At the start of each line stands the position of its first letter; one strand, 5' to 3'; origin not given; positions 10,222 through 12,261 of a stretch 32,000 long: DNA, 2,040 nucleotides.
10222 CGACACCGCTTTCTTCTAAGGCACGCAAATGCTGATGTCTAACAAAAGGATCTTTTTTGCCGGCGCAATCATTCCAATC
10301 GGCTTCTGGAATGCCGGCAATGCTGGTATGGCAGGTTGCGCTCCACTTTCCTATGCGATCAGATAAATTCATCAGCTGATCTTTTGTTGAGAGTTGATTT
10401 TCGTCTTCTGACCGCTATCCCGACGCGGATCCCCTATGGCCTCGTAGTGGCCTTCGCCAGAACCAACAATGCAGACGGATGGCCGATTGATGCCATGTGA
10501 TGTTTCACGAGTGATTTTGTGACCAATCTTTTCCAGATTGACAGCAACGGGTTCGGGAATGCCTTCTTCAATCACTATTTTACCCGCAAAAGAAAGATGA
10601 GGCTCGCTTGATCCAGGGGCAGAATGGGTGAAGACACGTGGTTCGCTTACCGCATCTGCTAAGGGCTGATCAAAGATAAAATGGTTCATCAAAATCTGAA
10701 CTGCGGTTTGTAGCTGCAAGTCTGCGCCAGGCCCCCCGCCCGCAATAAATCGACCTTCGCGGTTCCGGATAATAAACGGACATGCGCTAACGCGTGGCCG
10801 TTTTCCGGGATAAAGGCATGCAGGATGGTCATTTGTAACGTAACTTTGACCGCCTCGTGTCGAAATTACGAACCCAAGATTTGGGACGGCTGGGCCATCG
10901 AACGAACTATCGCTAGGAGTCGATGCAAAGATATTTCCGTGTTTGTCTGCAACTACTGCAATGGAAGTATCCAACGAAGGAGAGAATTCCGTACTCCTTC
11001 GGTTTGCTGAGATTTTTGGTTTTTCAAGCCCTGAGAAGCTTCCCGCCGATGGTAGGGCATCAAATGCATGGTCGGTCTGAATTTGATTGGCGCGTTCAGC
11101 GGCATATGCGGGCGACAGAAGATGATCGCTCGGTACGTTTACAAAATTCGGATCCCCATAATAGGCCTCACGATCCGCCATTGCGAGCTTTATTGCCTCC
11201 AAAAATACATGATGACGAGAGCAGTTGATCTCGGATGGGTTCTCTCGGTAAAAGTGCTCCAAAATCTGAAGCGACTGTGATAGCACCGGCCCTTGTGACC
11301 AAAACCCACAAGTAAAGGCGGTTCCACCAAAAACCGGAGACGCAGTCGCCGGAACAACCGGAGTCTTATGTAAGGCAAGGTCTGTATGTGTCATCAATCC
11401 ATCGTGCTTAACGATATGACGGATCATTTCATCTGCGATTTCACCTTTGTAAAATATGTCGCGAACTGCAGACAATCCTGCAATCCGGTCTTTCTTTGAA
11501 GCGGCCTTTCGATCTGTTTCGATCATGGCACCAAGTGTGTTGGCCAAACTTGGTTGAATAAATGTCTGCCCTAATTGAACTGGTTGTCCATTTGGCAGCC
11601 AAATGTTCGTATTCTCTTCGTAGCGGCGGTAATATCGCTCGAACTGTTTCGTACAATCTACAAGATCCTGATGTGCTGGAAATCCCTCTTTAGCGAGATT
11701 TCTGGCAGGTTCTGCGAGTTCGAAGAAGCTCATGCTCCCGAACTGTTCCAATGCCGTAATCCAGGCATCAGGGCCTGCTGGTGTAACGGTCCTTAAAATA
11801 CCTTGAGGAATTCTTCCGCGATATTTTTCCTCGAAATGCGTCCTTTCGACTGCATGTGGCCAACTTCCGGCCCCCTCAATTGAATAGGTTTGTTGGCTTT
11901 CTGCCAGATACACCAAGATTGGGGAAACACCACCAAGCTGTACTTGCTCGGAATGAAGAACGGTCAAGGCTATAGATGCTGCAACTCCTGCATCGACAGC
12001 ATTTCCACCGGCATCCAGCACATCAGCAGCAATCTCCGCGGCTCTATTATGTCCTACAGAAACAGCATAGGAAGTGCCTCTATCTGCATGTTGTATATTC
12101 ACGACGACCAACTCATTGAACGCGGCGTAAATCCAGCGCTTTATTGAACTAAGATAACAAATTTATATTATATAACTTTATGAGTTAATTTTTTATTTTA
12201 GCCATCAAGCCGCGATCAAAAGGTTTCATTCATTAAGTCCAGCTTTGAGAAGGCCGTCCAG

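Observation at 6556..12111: Orphan four-gene operon: leaderless GGT-family hydrolase, DUF482/FemAB-like transferase, thioesterase, acyl-AMP ligase::carrier protein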

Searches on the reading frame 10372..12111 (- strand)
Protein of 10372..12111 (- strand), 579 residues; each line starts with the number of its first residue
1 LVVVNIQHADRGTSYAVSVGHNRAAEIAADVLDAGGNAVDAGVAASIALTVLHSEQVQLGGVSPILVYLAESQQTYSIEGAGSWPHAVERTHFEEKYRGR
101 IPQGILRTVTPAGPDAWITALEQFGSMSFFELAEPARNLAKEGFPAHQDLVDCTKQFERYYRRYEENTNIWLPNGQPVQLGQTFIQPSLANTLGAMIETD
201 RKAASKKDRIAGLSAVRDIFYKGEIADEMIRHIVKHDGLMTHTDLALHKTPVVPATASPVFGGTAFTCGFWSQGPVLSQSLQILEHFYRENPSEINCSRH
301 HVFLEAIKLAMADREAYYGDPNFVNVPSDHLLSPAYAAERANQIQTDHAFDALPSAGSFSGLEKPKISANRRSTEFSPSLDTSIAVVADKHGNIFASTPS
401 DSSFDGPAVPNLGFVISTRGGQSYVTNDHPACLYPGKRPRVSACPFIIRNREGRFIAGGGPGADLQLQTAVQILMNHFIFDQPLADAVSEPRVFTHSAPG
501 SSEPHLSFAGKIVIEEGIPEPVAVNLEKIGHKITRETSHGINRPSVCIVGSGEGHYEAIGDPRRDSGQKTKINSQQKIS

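Call 3: search_protein_families(library=pfam, proteins=[window:10372-12111:-], max_evalue=0.01)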
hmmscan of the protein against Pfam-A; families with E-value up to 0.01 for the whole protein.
window:10372-12111:- (579 aa): 1 family
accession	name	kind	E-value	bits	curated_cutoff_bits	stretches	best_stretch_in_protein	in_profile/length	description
PF01019.26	G_glu_transpept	-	5.7e-96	322.8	27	1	30-565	2-511/512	Gamma-glutamyltranspeptidase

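Call 4: search_protein_families(library=ncbifam, proteins=[window:10372-12111:-], max_evalue=0.01)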
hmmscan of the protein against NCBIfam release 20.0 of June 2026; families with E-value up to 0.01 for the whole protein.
window:10372-12111:- (579 aa): 2 families
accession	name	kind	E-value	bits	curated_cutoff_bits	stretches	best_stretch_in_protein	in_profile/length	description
TIGR00066.1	g_glut_trans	equivalog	3.2e-73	247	357.85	1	19-563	5-518/518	gamma-glutamyltransferase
NF007187.0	PRK09615.1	equivalog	1.1e-40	139.6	990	1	8-498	43-520/581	gamma-glutamyltransferase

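Call 18: search_solved_structures(query=window:10372-12111:-, max_evalue=1e-10)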
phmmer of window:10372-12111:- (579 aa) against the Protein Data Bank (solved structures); distinct sequences matched with E-value up to 1e-10: 23.
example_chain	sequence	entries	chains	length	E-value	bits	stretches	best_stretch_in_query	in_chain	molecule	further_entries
6j3a_A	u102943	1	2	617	6.3e-44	153.7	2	11-350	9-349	Gamma-glutamyltranspeptidase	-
6j3i_A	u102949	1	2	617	1.4e-43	152.5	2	11-350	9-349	Gamma-glutamyltranspeptidase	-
4y23_A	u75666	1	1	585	1.9e-38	135.6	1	16-533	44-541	Gamma glutamyl transpeptidase,Gamma-glutamyltranspeptidase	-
2e0w_A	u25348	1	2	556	1.7e-37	132.5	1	17-500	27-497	Gamma-glutamyltranspeptidase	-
3a75_A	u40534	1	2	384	1e-33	120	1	8-358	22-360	Gamma-glutamyltranspeptidase large chain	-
3whq_A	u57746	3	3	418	1.5e-33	119.4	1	8-358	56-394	Gamma-glutamyltranspeptidase large chain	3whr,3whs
2v36_A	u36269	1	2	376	8.6e-33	116.9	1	8-358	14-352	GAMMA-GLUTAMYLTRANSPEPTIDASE LARGE CHAIN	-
2dbu_A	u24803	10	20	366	7.5e-32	113.8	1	17-349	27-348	Gamma-glutamyltranspeptidase | Gamma-glutamyltranspeptidase large chain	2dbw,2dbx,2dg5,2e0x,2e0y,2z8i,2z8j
2nlz_A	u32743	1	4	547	4.6e-31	111.2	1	17-492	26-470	Cephalosporin acylase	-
5xlu_A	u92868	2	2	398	4.6e-27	98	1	16-347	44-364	Gamma glutamyl transpeptidase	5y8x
5y9b_A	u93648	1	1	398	4.6e-27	98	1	16-347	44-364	Gamma glutamyl transpeptidase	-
4ott_A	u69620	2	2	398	6.3e-27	97.6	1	16-347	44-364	Gamma glutamyl transpeptidase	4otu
2nqo_A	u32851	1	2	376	4.3e-26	94.8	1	20-349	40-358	Gamma-glutamyltranspeptidase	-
2qm6_A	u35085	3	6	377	4.3e-26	94.8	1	20-349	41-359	Gamma-glutamyltranspeptidase | Gamma-glutamyltranspeptidase (Ggt) Large subunit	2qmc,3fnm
5bpk_A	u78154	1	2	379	4.5e-26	94.7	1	20-349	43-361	Gamma-glutamyltranspeptidase (Ggt)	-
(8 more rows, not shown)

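Call 31: search_solved_structures(query=window:10372-12111:-, max_evalue=1e-36, show_alignments=4)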
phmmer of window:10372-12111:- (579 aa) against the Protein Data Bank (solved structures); distinct sequences matched with E-value up to 1e-36: 4.
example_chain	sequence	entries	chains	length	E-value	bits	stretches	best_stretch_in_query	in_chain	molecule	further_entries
6j3a_A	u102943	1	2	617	6.3e-44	153.7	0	11-350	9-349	Gamma-glutamyltranspeptidase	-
6j3i_A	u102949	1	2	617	1.4e-43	152.5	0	11-350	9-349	Gamma-glutamyltranspeptidase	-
4y23_A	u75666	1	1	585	1.9e-38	135.6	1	16-533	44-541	Gamma glutamyl transpeptidase,Gamma-glutamyltranspeptidase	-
2e0w_A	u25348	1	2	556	1.7e-37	132.5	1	17-500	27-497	Gamma-glutamyltranspeptidase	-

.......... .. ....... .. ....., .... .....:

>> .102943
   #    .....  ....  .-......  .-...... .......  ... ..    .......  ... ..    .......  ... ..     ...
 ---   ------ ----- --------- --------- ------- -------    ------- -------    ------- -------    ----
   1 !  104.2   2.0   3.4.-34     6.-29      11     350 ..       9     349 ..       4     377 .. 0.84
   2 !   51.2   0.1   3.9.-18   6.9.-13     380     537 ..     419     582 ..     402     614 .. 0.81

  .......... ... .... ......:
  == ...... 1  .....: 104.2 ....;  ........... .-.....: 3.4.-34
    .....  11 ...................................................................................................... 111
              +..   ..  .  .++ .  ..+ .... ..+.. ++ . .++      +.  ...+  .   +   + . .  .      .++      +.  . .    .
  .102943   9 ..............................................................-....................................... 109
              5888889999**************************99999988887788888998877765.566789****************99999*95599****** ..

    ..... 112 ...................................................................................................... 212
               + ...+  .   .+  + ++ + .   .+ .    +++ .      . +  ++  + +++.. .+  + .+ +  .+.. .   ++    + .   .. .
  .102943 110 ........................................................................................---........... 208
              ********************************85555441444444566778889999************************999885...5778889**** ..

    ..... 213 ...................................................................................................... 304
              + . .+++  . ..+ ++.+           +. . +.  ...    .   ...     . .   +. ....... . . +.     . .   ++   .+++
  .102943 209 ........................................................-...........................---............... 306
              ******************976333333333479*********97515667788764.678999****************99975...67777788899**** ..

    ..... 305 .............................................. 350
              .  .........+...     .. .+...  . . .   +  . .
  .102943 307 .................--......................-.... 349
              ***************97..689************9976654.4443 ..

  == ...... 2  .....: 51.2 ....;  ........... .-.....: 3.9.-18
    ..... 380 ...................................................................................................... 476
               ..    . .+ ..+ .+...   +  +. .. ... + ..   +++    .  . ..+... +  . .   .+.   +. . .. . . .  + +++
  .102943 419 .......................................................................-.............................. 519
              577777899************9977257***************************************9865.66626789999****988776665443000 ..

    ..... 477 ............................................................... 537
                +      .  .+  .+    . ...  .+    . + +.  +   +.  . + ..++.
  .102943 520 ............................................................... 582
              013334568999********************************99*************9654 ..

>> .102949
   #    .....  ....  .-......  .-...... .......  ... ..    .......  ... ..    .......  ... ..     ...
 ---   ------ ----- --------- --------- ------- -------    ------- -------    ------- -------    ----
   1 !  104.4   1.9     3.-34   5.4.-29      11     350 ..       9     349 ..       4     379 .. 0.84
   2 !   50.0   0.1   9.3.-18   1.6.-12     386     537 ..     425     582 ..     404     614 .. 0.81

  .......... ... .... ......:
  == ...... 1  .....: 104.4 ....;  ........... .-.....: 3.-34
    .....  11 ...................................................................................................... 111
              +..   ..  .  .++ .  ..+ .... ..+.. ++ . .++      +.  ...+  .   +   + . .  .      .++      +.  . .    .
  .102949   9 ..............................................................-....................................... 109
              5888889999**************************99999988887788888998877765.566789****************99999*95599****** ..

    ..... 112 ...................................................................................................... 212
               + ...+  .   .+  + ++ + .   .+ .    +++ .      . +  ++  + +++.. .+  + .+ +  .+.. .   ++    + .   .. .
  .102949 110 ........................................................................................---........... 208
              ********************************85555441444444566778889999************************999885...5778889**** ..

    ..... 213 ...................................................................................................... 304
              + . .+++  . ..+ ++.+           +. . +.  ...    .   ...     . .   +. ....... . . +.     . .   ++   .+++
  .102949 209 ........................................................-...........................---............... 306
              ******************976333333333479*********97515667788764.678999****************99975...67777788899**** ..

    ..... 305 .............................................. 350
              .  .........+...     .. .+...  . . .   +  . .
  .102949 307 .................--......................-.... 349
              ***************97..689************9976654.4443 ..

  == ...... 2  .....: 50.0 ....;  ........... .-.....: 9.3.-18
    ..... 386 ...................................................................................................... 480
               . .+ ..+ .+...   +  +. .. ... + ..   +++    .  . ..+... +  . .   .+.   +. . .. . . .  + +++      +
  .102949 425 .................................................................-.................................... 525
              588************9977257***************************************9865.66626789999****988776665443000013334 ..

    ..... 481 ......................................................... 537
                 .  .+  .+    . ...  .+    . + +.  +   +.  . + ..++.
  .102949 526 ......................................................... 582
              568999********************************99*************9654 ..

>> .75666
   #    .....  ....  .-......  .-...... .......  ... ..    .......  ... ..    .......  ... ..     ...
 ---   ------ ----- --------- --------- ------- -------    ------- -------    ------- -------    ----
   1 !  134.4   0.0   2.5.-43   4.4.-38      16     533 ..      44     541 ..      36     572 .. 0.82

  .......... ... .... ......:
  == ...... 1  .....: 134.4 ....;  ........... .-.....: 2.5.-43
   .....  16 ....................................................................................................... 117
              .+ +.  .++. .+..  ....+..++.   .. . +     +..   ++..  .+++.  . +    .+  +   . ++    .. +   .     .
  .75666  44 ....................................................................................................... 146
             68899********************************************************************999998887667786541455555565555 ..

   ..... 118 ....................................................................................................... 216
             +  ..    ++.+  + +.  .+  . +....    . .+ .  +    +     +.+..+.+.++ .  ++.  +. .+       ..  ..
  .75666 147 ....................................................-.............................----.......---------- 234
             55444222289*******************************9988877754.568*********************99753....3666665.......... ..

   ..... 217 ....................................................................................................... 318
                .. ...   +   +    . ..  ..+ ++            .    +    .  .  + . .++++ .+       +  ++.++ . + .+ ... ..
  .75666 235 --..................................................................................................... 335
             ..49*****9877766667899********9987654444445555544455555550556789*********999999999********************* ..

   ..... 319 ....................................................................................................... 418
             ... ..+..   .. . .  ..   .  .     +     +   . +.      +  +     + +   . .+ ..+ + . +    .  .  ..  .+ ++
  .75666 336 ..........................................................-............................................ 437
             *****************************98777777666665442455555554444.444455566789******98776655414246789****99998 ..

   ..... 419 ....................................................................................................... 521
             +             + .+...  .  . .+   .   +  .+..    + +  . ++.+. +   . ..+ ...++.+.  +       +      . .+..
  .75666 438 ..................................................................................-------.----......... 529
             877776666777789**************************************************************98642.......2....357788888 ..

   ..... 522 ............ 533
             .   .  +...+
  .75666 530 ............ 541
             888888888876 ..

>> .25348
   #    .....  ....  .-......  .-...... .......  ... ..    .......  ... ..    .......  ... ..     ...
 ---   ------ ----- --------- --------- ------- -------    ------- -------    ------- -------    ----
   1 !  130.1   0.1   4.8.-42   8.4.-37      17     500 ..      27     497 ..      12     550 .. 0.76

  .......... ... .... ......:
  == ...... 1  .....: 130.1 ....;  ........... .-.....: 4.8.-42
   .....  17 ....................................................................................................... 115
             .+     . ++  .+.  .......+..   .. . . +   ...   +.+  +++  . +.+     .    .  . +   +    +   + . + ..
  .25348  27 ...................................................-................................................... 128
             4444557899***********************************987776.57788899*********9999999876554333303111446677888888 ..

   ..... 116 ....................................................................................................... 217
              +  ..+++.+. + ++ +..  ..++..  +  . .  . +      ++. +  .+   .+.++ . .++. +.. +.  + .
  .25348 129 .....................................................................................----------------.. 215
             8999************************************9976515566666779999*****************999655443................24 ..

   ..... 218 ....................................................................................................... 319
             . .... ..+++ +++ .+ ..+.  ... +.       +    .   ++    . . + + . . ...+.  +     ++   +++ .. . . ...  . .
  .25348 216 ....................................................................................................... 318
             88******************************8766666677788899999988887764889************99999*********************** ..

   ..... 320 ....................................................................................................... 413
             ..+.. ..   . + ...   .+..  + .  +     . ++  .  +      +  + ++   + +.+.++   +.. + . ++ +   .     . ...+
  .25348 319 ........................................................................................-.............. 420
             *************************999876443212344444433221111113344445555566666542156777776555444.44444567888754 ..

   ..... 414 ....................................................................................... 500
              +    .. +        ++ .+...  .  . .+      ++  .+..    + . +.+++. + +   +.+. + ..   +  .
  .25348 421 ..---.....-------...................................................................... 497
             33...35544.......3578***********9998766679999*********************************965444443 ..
